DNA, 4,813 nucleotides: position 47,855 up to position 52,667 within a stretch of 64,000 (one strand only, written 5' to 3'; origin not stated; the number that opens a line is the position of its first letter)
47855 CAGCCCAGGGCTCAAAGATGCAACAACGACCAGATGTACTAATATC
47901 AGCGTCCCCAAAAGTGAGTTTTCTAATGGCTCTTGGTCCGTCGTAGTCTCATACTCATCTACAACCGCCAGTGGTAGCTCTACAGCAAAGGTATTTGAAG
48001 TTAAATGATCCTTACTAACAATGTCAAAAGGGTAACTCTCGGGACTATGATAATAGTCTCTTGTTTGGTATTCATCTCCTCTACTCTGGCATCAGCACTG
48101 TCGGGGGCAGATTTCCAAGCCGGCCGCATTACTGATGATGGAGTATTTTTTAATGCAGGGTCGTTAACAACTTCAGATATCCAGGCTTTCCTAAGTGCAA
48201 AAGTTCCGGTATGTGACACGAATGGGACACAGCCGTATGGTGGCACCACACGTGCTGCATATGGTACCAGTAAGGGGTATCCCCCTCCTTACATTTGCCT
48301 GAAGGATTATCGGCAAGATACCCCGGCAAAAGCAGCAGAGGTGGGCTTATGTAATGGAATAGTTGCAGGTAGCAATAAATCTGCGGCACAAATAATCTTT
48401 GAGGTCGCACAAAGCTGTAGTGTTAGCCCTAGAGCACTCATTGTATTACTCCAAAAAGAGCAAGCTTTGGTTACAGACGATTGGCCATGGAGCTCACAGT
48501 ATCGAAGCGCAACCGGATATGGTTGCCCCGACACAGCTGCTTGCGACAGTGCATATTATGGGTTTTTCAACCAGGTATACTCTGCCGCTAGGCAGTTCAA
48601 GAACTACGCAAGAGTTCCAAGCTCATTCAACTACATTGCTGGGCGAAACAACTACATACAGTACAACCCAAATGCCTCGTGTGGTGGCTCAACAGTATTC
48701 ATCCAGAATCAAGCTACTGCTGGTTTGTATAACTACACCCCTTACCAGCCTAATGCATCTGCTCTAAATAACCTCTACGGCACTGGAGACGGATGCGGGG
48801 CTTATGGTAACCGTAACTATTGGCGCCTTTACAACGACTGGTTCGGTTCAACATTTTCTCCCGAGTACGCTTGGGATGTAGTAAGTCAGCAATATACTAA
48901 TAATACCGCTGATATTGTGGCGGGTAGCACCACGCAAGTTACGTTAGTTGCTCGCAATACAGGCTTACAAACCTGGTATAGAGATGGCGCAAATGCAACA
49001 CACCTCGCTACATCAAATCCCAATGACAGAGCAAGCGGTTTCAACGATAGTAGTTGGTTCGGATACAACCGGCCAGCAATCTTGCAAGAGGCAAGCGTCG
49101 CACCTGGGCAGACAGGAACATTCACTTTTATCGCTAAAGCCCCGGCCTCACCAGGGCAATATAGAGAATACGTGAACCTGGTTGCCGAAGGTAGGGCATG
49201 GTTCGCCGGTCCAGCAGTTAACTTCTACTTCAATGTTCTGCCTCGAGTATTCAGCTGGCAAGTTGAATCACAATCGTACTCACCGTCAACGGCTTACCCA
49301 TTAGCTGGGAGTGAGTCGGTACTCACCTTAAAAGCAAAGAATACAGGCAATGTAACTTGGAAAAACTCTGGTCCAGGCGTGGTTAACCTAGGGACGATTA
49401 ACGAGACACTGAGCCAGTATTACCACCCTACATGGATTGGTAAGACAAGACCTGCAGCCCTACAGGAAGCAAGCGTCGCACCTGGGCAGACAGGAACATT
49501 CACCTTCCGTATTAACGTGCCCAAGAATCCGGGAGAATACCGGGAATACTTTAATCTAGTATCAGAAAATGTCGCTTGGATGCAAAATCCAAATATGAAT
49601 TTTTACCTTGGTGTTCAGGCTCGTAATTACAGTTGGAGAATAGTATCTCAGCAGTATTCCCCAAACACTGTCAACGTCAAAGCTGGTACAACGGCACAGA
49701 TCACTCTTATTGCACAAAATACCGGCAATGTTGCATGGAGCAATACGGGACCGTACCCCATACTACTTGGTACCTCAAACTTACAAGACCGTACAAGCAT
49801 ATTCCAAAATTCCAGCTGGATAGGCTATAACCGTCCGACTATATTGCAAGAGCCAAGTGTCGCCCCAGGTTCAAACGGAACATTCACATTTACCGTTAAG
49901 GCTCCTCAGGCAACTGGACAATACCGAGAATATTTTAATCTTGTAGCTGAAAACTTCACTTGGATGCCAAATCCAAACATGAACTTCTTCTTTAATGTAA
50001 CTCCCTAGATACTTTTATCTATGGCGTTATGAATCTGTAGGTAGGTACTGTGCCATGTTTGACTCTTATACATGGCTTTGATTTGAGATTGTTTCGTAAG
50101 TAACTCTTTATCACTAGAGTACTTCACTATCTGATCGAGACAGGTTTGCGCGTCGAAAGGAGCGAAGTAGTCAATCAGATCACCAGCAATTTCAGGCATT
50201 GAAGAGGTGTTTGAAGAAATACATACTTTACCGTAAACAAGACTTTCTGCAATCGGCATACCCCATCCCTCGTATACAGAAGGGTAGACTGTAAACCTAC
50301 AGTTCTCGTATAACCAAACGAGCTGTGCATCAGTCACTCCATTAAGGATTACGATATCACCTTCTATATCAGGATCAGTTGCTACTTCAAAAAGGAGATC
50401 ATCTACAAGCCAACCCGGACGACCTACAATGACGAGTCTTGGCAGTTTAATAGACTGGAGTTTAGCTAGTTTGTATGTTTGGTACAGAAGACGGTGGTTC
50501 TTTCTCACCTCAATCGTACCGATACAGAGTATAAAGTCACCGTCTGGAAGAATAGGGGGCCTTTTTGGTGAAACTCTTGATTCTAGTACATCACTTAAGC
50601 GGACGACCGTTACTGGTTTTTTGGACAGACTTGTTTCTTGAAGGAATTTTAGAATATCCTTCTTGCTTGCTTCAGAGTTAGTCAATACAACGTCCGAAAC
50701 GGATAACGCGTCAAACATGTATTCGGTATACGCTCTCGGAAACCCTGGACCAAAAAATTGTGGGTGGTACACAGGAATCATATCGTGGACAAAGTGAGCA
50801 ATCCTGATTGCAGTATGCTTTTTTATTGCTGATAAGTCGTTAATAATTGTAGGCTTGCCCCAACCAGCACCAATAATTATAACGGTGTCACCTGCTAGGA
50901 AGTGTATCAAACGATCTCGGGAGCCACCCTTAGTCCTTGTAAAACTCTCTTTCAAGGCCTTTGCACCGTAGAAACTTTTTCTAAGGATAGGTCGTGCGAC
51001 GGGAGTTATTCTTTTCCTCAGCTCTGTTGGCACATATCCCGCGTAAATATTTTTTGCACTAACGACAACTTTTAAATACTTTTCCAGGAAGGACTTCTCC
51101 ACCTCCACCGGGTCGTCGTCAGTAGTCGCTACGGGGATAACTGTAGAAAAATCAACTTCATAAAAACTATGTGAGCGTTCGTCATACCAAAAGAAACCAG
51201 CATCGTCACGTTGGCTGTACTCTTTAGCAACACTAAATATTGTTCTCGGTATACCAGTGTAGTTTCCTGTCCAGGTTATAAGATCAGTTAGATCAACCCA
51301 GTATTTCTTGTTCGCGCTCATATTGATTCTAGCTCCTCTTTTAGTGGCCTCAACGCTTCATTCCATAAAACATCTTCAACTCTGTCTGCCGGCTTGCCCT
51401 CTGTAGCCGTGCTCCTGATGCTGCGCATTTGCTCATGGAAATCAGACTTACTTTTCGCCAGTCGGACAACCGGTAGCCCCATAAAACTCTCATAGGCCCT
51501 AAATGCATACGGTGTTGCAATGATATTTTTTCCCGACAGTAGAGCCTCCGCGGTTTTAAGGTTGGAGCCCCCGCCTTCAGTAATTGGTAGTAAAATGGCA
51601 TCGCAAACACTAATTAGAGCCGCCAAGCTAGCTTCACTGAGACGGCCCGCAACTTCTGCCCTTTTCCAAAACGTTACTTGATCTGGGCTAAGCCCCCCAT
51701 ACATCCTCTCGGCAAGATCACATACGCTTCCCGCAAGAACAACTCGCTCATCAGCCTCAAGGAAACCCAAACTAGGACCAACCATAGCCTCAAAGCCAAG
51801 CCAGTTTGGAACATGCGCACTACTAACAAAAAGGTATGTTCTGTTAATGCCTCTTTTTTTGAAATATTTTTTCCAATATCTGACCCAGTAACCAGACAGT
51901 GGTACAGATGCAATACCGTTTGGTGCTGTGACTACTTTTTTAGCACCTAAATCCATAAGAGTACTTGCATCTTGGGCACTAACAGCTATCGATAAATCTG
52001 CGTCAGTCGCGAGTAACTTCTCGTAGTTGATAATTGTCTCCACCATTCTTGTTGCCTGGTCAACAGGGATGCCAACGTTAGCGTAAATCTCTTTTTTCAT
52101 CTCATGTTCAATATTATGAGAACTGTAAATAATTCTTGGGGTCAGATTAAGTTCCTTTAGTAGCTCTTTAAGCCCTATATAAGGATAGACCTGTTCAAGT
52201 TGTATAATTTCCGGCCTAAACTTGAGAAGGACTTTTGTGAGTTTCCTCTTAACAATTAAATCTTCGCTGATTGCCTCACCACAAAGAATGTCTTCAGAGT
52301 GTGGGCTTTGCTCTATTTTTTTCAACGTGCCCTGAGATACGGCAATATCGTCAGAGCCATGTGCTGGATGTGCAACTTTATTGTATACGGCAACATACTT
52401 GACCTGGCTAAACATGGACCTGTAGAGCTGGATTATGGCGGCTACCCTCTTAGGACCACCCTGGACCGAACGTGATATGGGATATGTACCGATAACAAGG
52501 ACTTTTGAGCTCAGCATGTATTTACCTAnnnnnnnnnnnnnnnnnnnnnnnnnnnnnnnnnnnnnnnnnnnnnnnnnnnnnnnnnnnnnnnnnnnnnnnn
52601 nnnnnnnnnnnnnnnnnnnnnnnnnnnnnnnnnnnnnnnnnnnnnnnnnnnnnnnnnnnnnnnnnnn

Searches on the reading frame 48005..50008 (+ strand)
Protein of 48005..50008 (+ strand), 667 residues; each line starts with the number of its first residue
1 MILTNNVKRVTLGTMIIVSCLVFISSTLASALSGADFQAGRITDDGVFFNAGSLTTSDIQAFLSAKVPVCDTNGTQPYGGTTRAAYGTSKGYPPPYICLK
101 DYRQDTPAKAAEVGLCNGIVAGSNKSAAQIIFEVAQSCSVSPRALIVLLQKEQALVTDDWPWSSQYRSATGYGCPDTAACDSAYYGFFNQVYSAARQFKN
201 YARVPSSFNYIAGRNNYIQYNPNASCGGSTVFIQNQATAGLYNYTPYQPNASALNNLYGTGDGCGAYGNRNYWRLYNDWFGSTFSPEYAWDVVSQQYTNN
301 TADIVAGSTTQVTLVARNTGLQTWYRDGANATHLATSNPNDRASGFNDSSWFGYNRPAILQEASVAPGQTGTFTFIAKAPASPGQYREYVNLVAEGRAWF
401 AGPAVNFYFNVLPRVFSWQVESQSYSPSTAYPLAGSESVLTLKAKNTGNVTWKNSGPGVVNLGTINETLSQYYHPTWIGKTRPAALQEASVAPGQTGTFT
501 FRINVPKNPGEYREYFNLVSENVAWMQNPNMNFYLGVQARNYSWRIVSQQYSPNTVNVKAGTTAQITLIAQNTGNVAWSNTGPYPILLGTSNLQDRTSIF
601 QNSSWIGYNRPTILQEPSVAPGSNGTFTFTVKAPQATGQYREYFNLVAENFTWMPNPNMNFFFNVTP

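Call 70: search_protein_families(library=pfam, proteins=[window:48005-50008:+], max_evalue=0.0001)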
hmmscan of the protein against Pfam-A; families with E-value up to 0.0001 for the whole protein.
window:48005-50008:+ (667 aa): 1 family
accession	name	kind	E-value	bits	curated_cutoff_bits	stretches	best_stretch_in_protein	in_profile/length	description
PF16158.11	N_BRCA1_IG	-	9.9e-19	68.3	28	2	557-649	7-93/108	Ig-like domain from next to BRCA1 gene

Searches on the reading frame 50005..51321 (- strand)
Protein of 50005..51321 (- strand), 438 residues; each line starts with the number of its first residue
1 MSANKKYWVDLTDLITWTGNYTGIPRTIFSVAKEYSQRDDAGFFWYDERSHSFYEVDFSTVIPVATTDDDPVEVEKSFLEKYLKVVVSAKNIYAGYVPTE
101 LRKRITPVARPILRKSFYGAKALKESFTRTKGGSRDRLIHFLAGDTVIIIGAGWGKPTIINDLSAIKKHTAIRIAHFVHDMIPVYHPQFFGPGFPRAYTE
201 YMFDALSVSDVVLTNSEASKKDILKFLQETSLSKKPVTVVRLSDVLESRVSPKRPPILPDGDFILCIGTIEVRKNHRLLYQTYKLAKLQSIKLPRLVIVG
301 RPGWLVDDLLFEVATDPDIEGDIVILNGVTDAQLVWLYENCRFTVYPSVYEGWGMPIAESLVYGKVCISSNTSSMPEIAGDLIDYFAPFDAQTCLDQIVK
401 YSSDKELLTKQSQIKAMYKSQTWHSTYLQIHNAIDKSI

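Call 70: search_protein_families(library=pfam, proteins=[window:50005-51321:-], max_evalue=0.0001)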
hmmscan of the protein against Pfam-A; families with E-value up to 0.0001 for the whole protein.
window:50005-51321:- (438 aa): 2 families
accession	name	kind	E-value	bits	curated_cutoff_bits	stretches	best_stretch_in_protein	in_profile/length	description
PF00534.26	Glycos_transf_1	-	1.7e-17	63.9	26.4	1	257-412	11-166/172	Glycosyl transferases group 1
PF13692.12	Glyco_trans_1_4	-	1.2e-12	48.7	27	1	264-400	4-138/142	Glycosyl transferases group 1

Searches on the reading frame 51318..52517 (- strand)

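Call 70: search_protein_families(library=pfam, proteins=[window:51318-52517:-], max_evalue=0.0001)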
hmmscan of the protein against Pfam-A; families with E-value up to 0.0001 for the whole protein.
window:51318-52517:- (399 aa): 1 family
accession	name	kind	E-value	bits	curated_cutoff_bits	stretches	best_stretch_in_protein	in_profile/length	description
PF13439.12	Glyco_transf_4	-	6.4e-06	26.7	28.5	1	81-202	52-166/170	Glycosyltransferase Family 4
